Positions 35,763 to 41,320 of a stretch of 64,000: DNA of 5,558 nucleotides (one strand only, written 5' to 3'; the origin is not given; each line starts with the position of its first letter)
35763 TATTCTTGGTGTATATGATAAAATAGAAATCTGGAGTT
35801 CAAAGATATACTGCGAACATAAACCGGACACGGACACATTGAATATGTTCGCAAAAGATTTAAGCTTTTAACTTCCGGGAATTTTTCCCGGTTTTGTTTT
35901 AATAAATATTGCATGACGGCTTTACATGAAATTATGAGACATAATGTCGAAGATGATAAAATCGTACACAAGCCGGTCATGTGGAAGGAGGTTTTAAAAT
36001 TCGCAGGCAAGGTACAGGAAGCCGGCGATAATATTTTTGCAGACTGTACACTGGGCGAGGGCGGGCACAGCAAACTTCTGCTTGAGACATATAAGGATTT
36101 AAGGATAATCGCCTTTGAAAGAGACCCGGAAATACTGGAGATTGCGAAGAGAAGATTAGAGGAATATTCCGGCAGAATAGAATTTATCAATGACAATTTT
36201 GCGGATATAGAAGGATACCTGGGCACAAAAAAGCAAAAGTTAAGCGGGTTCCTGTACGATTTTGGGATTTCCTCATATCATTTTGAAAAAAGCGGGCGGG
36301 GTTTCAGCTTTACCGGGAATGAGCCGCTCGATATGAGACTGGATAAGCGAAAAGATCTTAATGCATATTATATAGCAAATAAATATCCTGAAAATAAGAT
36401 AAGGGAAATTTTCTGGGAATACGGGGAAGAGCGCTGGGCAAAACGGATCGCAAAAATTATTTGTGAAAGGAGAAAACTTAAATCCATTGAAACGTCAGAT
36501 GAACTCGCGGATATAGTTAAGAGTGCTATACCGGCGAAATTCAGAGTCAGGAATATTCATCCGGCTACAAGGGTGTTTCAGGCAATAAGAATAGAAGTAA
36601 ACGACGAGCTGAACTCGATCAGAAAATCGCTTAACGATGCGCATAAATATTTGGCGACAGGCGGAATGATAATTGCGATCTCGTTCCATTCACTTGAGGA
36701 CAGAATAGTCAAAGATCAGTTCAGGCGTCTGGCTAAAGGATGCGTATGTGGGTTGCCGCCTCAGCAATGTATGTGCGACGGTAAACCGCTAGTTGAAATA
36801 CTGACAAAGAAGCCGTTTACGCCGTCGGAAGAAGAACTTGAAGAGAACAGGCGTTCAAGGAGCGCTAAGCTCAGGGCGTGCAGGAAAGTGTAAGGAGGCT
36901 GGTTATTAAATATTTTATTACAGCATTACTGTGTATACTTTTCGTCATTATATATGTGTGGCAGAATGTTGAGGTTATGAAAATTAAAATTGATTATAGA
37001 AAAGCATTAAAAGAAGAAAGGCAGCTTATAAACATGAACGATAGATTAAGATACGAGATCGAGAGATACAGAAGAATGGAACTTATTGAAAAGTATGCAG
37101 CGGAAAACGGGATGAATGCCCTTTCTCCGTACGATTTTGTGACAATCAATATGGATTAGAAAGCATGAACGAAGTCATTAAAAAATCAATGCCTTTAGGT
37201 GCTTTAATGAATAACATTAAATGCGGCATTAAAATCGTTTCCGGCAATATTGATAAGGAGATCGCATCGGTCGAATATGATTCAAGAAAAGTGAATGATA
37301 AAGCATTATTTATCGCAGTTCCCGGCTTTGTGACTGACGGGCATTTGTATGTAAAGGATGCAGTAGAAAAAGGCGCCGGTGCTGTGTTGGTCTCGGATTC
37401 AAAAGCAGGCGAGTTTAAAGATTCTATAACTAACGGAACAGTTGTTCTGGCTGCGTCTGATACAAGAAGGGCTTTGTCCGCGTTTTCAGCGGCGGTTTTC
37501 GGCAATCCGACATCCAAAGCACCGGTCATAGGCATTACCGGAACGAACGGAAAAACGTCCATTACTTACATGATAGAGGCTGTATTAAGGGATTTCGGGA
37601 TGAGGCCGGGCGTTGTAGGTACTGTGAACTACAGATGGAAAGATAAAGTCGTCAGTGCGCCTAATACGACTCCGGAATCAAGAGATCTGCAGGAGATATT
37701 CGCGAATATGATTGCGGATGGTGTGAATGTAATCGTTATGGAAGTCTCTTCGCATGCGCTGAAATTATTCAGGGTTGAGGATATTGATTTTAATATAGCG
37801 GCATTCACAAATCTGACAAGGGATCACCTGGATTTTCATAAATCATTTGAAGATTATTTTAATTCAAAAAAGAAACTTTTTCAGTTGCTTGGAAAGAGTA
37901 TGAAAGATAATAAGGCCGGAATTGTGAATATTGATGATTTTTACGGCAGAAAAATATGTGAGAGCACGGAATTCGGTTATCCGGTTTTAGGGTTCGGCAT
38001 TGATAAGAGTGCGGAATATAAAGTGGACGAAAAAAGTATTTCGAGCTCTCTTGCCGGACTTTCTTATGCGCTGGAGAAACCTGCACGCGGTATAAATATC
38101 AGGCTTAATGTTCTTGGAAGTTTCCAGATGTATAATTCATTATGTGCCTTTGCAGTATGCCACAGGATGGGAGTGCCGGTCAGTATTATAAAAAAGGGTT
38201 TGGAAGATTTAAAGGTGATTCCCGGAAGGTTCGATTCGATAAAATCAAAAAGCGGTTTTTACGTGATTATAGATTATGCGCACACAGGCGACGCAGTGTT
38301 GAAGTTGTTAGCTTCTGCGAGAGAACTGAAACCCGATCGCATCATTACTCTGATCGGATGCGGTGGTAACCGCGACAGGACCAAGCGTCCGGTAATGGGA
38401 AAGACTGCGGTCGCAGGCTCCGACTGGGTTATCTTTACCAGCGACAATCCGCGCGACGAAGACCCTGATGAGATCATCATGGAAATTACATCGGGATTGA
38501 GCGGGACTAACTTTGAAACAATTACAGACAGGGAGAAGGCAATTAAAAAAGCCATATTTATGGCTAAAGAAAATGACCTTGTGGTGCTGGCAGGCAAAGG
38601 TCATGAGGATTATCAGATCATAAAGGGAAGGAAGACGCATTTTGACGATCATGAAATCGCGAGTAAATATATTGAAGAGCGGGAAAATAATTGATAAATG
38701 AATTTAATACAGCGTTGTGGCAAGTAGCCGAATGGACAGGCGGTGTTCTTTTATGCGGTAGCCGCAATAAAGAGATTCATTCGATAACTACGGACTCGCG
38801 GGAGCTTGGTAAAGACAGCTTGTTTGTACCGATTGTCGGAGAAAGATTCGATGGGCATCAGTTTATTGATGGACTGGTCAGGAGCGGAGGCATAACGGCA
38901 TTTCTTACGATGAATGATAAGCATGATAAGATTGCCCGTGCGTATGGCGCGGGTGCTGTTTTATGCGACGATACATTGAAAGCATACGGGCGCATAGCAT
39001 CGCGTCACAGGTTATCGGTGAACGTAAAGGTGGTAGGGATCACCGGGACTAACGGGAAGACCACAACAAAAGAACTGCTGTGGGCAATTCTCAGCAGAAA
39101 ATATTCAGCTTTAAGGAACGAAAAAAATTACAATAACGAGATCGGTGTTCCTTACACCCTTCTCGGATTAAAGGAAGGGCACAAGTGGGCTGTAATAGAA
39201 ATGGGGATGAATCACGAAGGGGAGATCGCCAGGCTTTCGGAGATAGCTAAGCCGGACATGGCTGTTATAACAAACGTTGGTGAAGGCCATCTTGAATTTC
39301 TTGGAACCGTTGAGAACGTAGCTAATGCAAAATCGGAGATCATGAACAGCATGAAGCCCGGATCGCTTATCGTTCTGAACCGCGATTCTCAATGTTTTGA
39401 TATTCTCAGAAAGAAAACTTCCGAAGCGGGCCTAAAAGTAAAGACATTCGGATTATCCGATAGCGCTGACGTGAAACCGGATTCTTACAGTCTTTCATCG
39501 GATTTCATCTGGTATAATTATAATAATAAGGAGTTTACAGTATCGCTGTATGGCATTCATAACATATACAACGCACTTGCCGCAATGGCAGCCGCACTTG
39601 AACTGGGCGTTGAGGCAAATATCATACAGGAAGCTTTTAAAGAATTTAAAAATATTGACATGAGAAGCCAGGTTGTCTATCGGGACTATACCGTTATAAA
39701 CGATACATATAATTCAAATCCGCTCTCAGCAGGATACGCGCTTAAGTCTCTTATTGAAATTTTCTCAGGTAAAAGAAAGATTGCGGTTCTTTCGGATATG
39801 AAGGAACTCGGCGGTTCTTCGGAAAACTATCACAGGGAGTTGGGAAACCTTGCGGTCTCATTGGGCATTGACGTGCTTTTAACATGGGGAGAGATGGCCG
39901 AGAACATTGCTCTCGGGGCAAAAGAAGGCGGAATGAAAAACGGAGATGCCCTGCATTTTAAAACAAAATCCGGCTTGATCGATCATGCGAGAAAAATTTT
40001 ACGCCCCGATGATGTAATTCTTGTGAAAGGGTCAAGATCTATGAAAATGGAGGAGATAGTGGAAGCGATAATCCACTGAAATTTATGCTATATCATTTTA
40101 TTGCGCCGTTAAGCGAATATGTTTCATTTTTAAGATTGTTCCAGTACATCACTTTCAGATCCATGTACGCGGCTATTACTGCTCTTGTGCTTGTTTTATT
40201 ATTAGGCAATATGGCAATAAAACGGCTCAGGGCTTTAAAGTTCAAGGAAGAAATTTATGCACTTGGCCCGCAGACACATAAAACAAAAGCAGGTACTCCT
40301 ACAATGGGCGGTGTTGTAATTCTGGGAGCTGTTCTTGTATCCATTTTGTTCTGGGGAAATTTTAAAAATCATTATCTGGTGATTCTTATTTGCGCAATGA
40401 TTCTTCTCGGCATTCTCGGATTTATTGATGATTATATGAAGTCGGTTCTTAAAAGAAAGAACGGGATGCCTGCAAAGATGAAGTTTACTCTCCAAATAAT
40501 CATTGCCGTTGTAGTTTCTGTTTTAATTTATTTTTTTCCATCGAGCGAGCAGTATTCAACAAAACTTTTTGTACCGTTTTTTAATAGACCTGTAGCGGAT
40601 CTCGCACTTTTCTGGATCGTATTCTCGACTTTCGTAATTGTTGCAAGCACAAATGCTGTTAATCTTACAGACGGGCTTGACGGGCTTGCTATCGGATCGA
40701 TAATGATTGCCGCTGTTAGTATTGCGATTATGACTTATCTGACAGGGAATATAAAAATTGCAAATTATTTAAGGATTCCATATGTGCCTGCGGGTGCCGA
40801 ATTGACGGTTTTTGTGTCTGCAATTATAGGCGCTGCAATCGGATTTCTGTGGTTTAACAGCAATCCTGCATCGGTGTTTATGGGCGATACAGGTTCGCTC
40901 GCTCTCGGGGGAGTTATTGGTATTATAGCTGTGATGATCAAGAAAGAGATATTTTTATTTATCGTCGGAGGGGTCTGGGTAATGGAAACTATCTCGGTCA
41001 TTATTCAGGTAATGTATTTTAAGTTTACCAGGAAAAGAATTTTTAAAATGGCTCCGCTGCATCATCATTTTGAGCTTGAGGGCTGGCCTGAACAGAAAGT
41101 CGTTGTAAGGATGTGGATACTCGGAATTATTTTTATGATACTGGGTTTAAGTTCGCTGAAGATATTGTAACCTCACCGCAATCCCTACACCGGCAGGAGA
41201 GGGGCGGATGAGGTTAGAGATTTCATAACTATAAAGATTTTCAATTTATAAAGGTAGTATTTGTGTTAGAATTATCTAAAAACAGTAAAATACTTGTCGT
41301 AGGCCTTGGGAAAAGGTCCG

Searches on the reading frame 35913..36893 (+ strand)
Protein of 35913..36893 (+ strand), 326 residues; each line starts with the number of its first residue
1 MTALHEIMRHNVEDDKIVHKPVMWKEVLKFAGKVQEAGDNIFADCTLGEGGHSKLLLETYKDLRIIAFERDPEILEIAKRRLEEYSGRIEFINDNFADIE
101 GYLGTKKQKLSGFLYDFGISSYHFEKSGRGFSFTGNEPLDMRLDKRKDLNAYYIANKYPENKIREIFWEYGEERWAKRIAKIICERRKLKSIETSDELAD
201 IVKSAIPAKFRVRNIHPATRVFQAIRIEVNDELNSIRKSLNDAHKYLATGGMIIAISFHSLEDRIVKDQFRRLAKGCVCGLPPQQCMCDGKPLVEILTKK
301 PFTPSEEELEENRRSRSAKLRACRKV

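Call 88: search_protein_families(library=pfam, proteins=[window:35913-36893:+], max_evalue=0.00001)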
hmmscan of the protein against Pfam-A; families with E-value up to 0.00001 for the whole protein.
window:35913-36893:+ (326 aa): 1 family
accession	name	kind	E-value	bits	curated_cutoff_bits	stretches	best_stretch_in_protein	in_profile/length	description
PF01795.25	Methyltransf_5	-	4.2e-107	358.6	27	1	17-325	2-308/309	MraW methylase family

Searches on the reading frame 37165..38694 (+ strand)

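Call 88: search_protein_families(library=pfam, proteins=[window:37165-38694:+], max_evalue=0.00001)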
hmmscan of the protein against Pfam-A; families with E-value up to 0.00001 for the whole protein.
window:37165-38694:+ (509 aa): 3 families
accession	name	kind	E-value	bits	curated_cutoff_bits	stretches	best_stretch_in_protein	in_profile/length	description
PF08245.18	Mur_ligase_M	-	6.6e-49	167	24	1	124-332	1-200/200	Mur ligase middle domain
PF02875.26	Mur_ligase_C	-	5.8e-30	105.2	28.4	1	354-479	1-127/127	Mur ligase, glutamate ligase domain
PF01225.30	Mur_ligase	-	1.6e-08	35.3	21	1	32-80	1-54/95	Mur ligase family, catalytic domain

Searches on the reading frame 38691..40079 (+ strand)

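Call 88: search_protein_families(library=pfam, proteins=[window:38691-40079:+], max_evalue=0.00001)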
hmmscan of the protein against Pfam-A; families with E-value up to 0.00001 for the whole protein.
window:38691-40079:+ (462 aa): 3 families
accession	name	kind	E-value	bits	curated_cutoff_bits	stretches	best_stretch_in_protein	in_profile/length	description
PF08245.18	Mur_ligase_M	-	1e-51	176.2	24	1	117-302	1-200/200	Mur ligase middle domain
PF02875.26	Mur_ligase_C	-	7.4e-18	66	28.4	1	325-449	2-127/127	Mur ligase, glutamate ligase domain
PF01225.30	Mur_ligase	-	1.6e-07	32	21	1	28-105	1-93/95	Mur ligase family, catalytic domain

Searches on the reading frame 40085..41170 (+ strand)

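Call 88: search_protein_families(library=pfam, proteins=[window:40085-41170:+], max_evalue=0.00001)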
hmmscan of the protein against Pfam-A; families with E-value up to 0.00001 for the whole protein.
window:40085-41170:+ (361 aa): 2 families
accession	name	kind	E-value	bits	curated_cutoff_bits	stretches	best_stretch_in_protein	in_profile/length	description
PF00953.26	Glycos_transf_4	-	6e-33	114.5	27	1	99-285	2-159/160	Glycosyl transferase family 4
PF10555.14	MraY_sig1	-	4.8e-06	26.2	20.1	1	68-80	1-13/13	Phospho-N-acetylmuramoyl-pentapeptide-transferase signature 1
